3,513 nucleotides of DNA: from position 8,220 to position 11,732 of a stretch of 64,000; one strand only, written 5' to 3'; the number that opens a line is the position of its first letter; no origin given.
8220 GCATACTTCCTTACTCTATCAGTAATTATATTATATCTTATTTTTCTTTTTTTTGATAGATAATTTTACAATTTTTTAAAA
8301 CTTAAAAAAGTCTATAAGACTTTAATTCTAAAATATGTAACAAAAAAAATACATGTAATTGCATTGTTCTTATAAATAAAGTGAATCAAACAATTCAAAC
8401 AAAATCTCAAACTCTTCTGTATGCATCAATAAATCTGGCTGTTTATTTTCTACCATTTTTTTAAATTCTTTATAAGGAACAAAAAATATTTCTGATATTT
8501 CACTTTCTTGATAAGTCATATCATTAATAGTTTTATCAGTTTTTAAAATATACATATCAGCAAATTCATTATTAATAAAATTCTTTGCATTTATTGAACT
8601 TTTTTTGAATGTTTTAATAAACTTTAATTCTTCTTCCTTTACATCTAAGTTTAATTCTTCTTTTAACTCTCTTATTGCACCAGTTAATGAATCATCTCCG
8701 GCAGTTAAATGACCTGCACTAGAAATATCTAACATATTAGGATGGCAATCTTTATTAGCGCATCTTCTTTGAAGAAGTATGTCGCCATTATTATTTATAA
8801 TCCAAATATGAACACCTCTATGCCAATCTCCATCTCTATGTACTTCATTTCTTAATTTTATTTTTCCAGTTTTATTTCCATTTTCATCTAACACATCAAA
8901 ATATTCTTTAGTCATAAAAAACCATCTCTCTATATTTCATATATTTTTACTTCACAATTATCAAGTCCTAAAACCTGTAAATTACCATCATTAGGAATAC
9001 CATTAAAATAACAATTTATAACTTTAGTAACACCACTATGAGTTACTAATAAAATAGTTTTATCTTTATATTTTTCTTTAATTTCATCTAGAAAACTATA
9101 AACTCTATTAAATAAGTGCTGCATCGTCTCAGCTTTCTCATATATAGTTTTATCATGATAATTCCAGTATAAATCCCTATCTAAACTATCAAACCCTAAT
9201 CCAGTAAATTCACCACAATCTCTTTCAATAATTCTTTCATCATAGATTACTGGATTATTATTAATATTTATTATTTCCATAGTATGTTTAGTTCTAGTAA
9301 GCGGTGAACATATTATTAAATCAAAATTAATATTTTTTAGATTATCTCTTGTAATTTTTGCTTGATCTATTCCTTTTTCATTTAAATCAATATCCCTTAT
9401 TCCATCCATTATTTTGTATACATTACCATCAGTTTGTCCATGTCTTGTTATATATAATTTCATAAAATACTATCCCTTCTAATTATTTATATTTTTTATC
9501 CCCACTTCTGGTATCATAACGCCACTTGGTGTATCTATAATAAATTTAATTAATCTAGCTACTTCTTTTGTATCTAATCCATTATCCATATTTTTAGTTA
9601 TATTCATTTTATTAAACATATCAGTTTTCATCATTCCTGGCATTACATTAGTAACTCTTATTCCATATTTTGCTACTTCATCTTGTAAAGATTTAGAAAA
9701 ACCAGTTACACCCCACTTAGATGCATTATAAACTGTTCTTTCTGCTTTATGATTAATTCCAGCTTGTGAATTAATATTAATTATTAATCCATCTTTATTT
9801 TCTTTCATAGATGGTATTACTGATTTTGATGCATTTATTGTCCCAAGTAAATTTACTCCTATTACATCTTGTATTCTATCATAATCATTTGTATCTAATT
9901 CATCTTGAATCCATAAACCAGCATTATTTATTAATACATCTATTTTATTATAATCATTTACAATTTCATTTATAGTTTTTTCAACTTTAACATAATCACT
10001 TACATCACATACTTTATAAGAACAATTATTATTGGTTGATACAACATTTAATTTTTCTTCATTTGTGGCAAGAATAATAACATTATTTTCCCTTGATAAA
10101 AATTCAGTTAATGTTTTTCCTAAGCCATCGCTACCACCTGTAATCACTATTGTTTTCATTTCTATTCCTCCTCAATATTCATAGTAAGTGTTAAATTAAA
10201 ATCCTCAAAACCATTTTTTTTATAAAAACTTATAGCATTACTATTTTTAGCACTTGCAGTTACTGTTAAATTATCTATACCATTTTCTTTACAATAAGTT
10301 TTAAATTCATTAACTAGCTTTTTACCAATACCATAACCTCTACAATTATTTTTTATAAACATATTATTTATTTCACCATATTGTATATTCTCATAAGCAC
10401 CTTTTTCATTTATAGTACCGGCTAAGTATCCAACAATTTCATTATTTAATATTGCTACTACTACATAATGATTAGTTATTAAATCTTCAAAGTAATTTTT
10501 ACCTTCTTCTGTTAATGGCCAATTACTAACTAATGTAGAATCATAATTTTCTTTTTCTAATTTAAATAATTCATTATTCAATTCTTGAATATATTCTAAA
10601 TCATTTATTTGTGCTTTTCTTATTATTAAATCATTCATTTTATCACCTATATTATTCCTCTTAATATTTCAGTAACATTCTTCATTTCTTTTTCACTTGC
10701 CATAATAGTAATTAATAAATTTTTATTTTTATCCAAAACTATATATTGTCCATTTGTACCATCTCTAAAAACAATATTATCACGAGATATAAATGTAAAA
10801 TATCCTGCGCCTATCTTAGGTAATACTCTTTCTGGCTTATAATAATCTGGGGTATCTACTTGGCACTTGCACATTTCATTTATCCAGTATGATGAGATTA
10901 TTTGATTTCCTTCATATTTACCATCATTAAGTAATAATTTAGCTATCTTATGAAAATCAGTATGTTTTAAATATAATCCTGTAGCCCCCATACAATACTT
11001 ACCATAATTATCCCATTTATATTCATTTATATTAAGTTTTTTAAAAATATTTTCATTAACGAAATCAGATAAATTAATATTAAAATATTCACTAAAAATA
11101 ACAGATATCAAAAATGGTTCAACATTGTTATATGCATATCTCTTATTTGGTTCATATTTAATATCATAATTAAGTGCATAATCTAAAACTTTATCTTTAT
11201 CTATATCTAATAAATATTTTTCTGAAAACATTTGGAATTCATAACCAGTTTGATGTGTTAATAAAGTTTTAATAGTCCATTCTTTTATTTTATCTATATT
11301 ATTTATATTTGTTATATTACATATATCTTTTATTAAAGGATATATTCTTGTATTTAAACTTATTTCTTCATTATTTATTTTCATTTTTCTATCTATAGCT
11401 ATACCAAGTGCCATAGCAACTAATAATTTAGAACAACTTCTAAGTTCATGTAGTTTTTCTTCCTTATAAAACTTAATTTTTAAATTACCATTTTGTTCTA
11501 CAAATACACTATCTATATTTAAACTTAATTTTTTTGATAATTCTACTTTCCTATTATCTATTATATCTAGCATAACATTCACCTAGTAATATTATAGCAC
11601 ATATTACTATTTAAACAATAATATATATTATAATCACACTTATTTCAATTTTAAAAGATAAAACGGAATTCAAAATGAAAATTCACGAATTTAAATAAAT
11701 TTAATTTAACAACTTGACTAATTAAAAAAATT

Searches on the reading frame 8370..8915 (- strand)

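Call 62: search_protein_families(library=pfam, proteins=[window:8370-8915:-], max_evalue=0.001)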
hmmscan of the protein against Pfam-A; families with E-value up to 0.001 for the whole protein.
window:8370-8915:- (181 aa): 1 family
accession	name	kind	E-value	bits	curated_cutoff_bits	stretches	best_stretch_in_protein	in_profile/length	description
PF00293.34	NUDIX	-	1.5e-14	54.5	21.1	1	32-159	3-127/134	NUDIX domain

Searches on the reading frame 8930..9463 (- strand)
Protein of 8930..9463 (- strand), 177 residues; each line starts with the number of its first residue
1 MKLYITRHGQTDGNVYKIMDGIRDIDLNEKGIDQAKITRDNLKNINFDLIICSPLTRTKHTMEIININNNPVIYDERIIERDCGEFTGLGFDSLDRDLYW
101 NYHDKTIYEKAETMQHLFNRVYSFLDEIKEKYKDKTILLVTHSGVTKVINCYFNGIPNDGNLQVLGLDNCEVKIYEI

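Call 62: search_protein_families(library=pfam, proteins=[window:8930-9463:-], max_evalue=0.001)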
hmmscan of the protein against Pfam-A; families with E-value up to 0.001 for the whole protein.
window:8930-9463:- (177 aa): 1 family
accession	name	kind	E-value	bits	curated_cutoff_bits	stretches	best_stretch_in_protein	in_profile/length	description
PF00300.27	His_Phos_1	-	1.4e-40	139.5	21.7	1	3-176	1-180/194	Histidine phosphatase superfamily (branch 1)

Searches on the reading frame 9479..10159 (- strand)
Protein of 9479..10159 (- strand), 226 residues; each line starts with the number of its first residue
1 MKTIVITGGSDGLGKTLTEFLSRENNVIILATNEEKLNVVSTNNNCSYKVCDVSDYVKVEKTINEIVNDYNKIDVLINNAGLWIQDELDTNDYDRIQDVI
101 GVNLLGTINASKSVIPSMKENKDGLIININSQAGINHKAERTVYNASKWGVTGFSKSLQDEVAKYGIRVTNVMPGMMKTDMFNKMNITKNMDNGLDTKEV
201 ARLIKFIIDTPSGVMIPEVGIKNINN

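Call 62: search_protein_families(library=pfam, proteins=[window:9479-10159:-], max_evalue=0.001)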
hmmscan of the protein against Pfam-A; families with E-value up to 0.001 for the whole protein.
window:9479-10159:- (226 aa): 3 families
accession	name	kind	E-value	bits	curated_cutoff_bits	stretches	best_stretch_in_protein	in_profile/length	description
PF00106.31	adh_short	-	8.8e-51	172.6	26.6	1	2-187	1-192/195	short chain dehydrogenase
PF13561.12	adh_short_C2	-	1.7e-30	106.8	27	1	12-193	7-192/236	Enoyl-(Acyl carrier protein) reductase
PF08659.16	KR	-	2.1e-09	38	22.6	1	3-156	2-161/180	KR domain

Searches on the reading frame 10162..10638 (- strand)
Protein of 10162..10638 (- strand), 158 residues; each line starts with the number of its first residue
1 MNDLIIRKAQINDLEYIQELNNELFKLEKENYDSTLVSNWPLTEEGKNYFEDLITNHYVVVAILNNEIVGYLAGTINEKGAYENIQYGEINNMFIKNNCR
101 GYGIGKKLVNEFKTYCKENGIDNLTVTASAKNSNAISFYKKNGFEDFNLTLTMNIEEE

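Call 62: search_protein_families(library=pfam, proteins=[window:10162-10638:-], max_evalue=0.001)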
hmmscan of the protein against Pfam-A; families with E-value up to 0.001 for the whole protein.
window:10162-10638:- (158 aa): 7 families
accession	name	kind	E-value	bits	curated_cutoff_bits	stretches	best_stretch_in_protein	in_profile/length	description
PF00583.31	Acetyltransf_1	-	2.5e-16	60.4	20.7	1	33-144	13-116/116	Acetyltransferase (GNAT) family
PF13508.13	Acetyltransf_7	-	2.1e-15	57.3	27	1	56-145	2-83/84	Acetyltransferase (GNAT) domain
PF13673.13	Acetyltransf_10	-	3.1e-14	53.5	23.6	1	55-147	29-110/128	Acetyltransferase (GNAT) domain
PF08445.16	FR47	-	1.8e-07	31.4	22.1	1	84-146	18-79/86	FR47-like protein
PF13420.13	Acetyltransf_4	-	3.9e-07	30.6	24.3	1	6-145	1-135/155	Acetyltransferase (GNAT) domain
PF13302.13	Acetyltransf_3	-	6.5e-06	27.3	25.4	1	4-145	2-138/138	Acetyltransferase (GNAT) domain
PF13527.13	Acetyltransf_9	-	3.3e-05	24.3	25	1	6-145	2-125/127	Acetyltransferase (GNAT) domain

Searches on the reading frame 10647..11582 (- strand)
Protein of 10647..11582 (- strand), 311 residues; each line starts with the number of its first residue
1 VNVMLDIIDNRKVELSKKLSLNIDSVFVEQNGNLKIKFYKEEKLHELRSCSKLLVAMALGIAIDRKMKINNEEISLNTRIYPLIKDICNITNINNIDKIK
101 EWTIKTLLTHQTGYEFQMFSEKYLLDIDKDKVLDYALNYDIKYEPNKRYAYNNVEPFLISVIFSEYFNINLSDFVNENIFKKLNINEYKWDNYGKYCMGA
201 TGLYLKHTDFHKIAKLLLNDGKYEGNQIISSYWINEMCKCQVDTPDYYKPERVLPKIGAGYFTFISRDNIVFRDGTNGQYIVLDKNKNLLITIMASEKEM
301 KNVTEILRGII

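Call 62: search_protein_families(library=pfam, proteins=[window:10647-11582:-], max_evalue=0.001)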
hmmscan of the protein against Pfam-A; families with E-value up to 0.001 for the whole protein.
window:10647-11582:- (311 aa): 1 family
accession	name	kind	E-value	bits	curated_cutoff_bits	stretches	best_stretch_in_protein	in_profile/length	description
PF00144.29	Beta-lactamase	-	5.4e-12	46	27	1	39-296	44-309/329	Beta-lactamase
